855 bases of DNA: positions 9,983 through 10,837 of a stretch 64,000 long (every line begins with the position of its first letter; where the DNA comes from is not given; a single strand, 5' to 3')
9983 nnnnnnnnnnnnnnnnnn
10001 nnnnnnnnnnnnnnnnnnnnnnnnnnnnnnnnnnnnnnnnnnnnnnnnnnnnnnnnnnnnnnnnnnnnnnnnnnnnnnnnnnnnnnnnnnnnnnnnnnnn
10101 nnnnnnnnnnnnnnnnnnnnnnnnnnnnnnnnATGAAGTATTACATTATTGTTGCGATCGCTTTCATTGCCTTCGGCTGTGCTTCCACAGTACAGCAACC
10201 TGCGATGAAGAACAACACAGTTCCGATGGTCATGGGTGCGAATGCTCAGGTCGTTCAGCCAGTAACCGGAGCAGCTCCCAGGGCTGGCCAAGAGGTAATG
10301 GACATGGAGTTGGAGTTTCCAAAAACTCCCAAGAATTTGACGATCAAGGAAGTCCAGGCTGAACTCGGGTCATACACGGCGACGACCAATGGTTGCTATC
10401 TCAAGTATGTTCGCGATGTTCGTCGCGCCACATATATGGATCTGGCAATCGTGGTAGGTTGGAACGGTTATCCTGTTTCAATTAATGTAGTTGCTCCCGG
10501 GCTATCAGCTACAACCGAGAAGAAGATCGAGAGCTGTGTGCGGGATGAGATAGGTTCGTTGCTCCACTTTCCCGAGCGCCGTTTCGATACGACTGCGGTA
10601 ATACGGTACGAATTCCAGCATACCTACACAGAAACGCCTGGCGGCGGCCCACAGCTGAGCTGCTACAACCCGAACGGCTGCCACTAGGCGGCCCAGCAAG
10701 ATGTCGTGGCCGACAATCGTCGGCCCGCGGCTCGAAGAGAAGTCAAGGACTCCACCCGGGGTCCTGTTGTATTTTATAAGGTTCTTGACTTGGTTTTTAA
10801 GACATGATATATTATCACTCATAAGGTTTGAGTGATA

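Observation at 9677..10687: GC-rich island encoding two small lipoproteins/secreted proteins with their own promoter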

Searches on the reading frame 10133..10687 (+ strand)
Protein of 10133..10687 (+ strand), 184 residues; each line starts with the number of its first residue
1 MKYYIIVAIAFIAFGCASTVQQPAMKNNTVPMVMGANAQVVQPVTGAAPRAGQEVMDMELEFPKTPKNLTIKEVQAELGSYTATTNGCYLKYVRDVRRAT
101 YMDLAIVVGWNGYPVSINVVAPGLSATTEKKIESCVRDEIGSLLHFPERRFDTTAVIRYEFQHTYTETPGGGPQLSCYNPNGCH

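Call 4: search_protein_families(library=pfam, proteins=[window:10133-10687:+], max_evalue=1)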
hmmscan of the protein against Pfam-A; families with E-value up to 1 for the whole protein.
window:10133-10687:+ (184 aa): 1 family
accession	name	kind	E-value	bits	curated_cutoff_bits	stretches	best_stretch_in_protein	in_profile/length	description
PF14221.11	DUF4330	-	0.02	15.5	27.6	1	5-112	25-130/167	Domain of unknown function (DUF4330)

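Call 5: search_protein_families(library=ncbifam, proteins=[window:10133-10687:+], max_evalue=1)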
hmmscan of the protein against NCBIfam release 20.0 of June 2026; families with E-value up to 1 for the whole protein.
window:10133-10687:+ (184 aa): 1 family
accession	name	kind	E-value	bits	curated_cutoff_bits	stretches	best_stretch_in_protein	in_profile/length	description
NF033768.1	myxo_SS_tail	domain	0.0031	17.6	40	1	72-162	4-90/92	AgmX/PglI C-terminal domain-containing protein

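Call 7: find_homologous_proteins(query=window:10133-10687:+, max_evalue=0.01)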
Query window:10133-10687:+ (184 aa): 2 proteins with E <= 0.01 among 33 candidates.
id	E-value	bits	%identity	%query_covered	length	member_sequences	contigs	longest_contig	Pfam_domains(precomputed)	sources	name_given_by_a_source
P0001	1.1e-120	418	100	100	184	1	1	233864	-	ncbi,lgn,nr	ncbi:MAG TPA: hypothetical protein VLK22_00465 [Candidatus Udaeobacter sp.]|nr:hypothetical protein 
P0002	1.2e-29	122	52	63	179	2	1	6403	-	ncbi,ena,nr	ncbi:MAG: AgmX/PglI C-terminal domain-containing protein [Deltaproteobacteria bacterium]|nr:MAG: Agm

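Call 9: find_encoding_contigs(protein=P0002, flank=6000)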
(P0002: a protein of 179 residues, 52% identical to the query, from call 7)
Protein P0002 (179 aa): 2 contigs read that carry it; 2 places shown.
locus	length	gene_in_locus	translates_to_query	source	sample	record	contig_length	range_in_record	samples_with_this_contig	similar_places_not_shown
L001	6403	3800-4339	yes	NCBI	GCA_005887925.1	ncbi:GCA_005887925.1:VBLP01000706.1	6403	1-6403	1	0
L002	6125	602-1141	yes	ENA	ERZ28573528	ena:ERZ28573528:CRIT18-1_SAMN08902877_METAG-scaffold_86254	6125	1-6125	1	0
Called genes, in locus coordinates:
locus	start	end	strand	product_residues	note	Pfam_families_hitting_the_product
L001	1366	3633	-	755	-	PF10459:Peptidase_S46, PF13365:Trypsin_2 (faint)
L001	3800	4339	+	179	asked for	-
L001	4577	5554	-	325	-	PF13361:UvrD_C, PF13538:UvrD_C_2 (faint)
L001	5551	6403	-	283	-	PF00580:UvrD-helicase, PF13245:AAA_19, PF13361:UvrD_C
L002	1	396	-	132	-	?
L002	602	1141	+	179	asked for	-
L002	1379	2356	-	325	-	PF13361:UvrD_C, PF13538:UvrD_C_2 (faint)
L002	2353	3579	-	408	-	PF00580:UvrD-helicase, PF13245:AAA_19, PF13604:AAA_30 (faint), PF13361:UvrD_C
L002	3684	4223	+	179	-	-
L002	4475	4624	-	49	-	-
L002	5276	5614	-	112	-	-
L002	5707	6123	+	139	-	?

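Call 10: find_encoding_contigs(protein=P0001, flank=10000)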
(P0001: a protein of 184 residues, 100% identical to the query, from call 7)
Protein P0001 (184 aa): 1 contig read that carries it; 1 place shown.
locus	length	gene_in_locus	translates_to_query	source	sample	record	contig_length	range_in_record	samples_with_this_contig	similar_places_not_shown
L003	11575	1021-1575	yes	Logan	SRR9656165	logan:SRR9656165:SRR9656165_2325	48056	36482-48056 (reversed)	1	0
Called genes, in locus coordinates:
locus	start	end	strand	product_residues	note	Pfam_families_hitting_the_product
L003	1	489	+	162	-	?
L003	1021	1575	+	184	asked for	-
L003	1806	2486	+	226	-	PF08461:WHD_RNase_R (weak), PF01628:HrcA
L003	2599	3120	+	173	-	PF01025:GrpE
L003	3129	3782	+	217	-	-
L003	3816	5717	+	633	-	PF00012:HSP70, PF06723:MreB_Mbl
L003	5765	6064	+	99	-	-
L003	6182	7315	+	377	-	PF00226:DnaJ, PF01556:DnaJ_C, PF00684:DnaJ_CXXCXGXG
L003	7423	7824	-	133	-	PF00075:RNase_H, PF13456:RVT_3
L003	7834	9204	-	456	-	PF08308:PEGA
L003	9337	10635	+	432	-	PF00275:EPSP_synthase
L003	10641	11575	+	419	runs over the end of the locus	PF22694:CtpB_N-like, PF00595:PDZ, PF13180:PDZ_2, PF17820:PDZ_6, PF03572:Peptidase_S41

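Call 19: find_homologous_proteins(query=A1, max_evalue=0.01)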
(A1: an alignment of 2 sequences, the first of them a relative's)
Query A1 (2 sequences) (184 aa, profile of the alignment): 171 proteins with E <= 0.01 among 5125 candidates; the best 120 are listed.
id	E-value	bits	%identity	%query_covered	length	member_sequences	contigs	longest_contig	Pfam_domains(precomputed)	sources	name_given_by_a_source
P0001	1.5e-105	369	100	100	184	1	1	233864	-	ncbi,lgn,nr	ncbi:MAG TPA: hypothetical protein VLK22_00465 [Candidatus Udaeobacter sp.]|nr:hypothetical protein 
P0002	3.7e-94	332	52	63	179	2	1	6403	-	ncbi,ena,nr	ncbi:MAG: AgmX/PglI C-terminal domain-containing protein [Deltaproteobacteria bacterium]|nr:MAG: Agm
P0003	1.2e-70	255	54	63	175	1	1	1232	-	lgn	-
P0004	2.7e-64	235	50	63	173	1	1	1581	-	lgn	-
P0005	1.3e-63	232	50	63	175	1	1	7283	-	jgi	jgi:hypothetical protein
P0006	1.6e-63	232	52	63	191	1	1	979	-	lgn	-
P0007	1.8e-61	225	49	63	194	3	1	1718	-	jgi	jgi:hypothetical protein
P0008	4.9e-61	224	52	63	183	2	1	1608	-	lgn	-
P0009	1.2e-60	223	51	64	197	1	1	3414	-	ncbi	ncbi:MAG TPA: hypothetical protein VF516_12655 [Kofleriaceae bacterium]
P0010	7.4e-60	220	49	63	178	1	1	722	-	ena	-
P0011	7.5e-60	220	41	82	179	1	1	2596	-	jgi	jgi:hypothetical protein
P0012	9.8e-60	220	45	79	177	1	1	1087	-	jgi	jgi:hypothetical protein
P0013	1.0e-59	220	43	79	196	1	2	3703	-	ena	-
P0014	1.2e-59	220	53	63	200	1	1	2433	-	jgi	-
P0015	1.6e-59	219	50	63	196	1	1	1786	-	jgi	-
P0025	2.3e-58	215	47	63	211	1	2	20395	-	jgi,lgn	jgi:hypothetical protein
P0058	6.9e-54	201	48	63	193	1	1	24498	-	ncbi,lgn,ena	ncbi:MAG TPA: hypothetical protein VGD37_17935 [Kofleriaceae bacterium]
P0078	4.7e-50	188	50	63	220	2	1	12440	-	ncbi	ncbi:MAG TPA: AgmX/PglI C-terminal domain-containing protein [Kofleriaceae bacterium]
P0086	8.9e-48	181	41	69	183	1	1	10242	-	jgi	jgi:hypothetical protein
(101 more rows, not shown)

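Call 23: find_encoding_contigs(protein=P0058, flank=5000, max_places=2)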
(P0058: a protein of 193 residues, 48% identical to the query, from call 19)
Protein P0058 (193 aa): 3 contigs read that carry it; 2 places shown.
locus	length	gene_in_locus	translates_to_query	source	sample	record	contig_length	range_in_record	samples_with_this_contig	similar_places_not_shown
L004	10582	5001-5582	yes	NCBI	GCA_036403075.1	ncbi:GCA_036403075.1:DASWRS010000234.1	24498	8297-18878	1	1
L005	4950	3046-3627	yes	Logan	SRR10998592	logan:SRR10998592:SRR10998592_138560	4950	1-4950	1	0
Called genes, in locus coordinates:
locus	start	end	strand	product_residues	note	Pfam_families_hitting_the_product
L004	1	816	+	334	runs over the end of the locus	-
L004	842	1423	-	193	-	PF25087:GMPPB_C (weak), PF14602:Hexapep_2 (faint), PF00132:Hexapep, PF25084:LbH_EIF2B, PF00132:Hexapep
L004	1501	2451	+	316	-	PF01170:UPF0020 (faint), PF01555:N6_N4_Mtase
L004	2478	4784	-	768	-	PF10459:Peptidase_S46, PF00089:Trypsin (faint), PF13365:Trypsin_2 (faint)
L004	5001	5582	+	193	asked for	-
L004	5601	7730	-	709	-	PF00580:UvrD-helicase, PF13245:AAA_19, PF13604:AAA_30 (faint), PF13361:UvrD_C, PF13538:UvrD_C_2 (faint)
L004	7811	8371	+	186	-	-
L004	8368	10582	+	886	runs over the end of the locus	-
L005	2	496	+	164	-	?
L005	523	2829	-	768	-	PF10459:Peptidase_S46, PF00089:Trypsin (faint), PF13365:Trypsin_2 (faint)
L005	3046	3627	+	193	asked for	-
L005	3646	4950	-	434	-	?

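Call 24: find_encoding_contigs(protein=P0025, flank=5000, max_places=2)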
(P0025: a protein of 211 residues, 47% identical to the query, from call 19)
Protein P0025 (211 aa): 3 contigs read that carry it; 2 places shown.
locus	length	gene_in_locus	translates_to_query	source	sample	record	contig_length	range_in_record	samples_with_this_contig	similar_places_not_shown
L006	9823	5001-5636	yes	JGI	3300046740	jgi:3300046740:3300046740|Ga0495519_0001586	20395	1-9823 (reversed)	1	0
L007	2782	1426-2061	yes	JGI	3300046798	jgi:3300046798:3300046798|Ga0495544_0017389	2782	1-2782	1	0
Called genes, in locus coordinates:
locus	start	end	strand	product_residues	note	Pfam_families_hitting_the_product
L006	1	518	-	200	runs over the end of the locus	PF07638:Sigma70_ECF, PF04542:Sigma70_r2, PF08281:Sigma70_r4_2, PF04545:Sigma70_r4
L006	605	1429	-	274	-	PF01149:Fapy_DNA_glyco, PF06831:H2TH, PF06827:zf-FPG_IleRS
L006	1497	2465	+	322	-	PF01170:UPF0020 (faint), PF01555:N6_N4_Mtase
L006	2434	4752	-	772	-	PF10459:Peptidase_S46, PF00089:Trypsin (faint), PF13365:Trypsin_2 (faint)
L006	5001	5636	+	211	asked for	-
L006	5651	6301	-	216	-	PF13361:UvrD_C, PF13538:UvrD_C_2 (faint)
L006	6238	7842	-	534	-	PF00580:UvrD-helicase, PF13245:AAA_19, PF13604:AAA_30 (faint), PF13361:UvrD_C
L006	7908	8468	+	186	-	-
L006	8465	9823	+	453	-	?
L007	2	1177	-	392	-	?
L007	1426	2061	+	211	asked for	-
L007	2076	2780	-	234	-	?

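Call 33: predict_structure(alignment_id=A2)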
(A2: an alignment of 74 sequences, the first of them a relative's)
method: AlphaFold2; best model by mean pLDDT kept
length: 184 residues; sequences in the alignment: 74
mean_pLDDT: 73.7   pTM: 0.56
mean pLDDT of the five models: 73.7, 73.2, 72.7, 72.6, 72.0
residues with pLDDT >= 90: 81; 70-90: 17; 50-70: 54; < 50: 32
segments of 3 or more residues with pLDDT < 50: 28-44, 171-173, 182-184
pLDDT, mean of each block of 10 residues (from residue 1): 54 53 50 44 51 57 79 92 92 83 96 97 95 96 93 95 60 51 51
secondary structure, 60 per line:
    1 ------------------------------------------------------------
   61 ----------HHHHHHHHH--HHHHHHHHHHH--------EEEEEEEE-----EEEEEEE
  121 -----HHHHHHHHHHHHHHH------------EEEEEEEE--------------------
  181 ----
elements in order: H71-79 H82-92 E101-108 E114-120 H126-140 E153-160

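Call 40: fold_search(model_id=the predicted structure, library=pdb)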
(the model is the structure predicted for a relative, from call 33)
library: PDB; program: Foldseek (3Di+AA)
matches with E <= 10: 460; with E <= 0.001: 1
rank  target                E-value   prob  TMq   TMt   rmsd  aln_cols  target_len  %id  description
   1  6sly_MODEL_1_A        9.1e-04  1.00  0.28  0.43   8.2       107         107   11  NMR solution structure of Helicobacter pylori TonB-CTD (residues 179-285) (released 2020-03-25)
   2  2m2k_MODEL_1_A        3.1e-03  0.95  0.26  0.34  10.8       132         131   13  The structure of HasB CTD (released 2013-04-10)
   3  5lw8_MODEL_1_A        5.4e-03  0.99  0.30  0.49   5.6        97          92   10  NMR solution structure of Helicobacter pylori TonB-CTD (residues 194-285) (released 2016-10-19)
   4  9dc4_T                9.6e-03  0.94  0.23  0.41   4.0        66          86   12  Transferrin Binding Protein A in complex with transferrin binding protein B, transferrin and globular domain of TonB (released 2026-03-04)
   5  4qe0_A                1.6e-02  0.82  0.28  0.29   9.5       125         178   12  Crystal structure of a DUF5043 family protein (BACUNI_01052) from Bacteroides uniformis ATCC 8492 at 1.85 A resolution (released 2014-07-09)
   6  6s3w_MODEL_1_A        1.8e-02  0.87  0.25  0.33   5.9        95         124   12  Solution NMR Structure of TolAIII Bound to a Peptide Derived from the N-terminus of TolB (released 2020-03-25)
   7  2x9a_B                2.1e-02  0.80  0.23  0.38   6.4        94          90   13  crystal structure of g3p from phage IF1 in complex with its coreceptor, the C-terminal domain of TolA (released 2010-12-01)
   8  5xpu_A                2.1e-02  0.44  0.19  0.20  15.4       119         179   15  Crystal structure of MAD2L2/REV7 in complex with a CAMP fragment in a monoclinic crystal (released 2017-09-20)
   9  4qe0_B                3.0e-02  0.69  0.25  0.27   7.0       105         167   13  Crystal structure of a DUF5043 family protein (BACUNI_01052) from Bacteroides uniformis ATCC 8492 at 1.85 A resolution (released 2014-07-09)
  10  1lr0                  5.7e-02  0.57  0.26  0.34   5.9       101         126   14  Pseudomonas aeruginosa TolA Domain III, Seleno-methionine Derivative (released 2002-05-29)
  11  1s62_MODEL_1_A        6.5e-02  0.41  0.23  0.34   8.9       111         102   14  Solution structure of the Escherichia coli TolA C-terminal domain (released 2005-02-15)
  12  9ddz                  7.9e-02  0.92  0.26  0.50   3.3        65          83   14  Crystal Structure of Neisseria meningitidis TonB C-terminus domain (globular domain) (released 2026-03-04)
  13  7zc8_B                9.0e-02  0.60  0.23  0.40   4.5        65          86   12  Crystal structure of the C-terminal domain of FusB, a TonB homologue (released 2022-08-17)
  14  1xx3_MODEL_1_A        9.6e-02  0.82  0.26  0.45   4.4        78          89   10  Solution Structure of Escherichia coli TonB-CTD (released 2005-02-15)
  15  7zc8_A                9.6e-02  0.41  0.18  0.32   5.3        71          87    6  Crystal structure of the C-terminal domain of FusB, a TonB homologue (released 2022-08-17)
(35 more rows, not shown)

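Call 54: find_encoding_contigs(protein=P0086, flank=4000, max_places=2)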
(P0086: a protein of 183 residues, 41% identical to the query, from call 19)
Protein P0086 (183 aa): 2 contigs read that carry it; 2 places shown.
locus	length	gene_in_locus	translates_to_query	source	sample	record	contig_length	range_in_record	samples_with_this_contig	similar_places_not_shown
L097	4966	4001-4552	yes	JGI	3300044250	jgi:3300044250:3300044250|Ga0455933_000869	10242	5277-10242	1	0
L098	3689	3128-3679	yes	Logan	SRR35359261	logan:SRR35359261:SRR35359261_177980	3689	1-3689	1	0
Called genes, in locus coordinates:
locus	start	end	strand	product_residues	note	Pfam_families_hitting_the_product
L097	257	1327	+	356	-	PF01170:UPF0020 (faint), PF01555:N6_N4_Mtase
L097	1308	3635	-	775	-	PF10459:Peptidase_S46, PF00089:Trypsin (faint), PF13365:Trypsin_2 (faint)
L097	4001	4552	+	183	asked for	-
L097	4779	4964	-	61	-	?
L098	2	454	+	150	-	?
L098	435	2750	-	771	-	PF10459:Peptidase_S46, PF00089:Trypsin (faint), PF13365:Trypsin_2 (faint)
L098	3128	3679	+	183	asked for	-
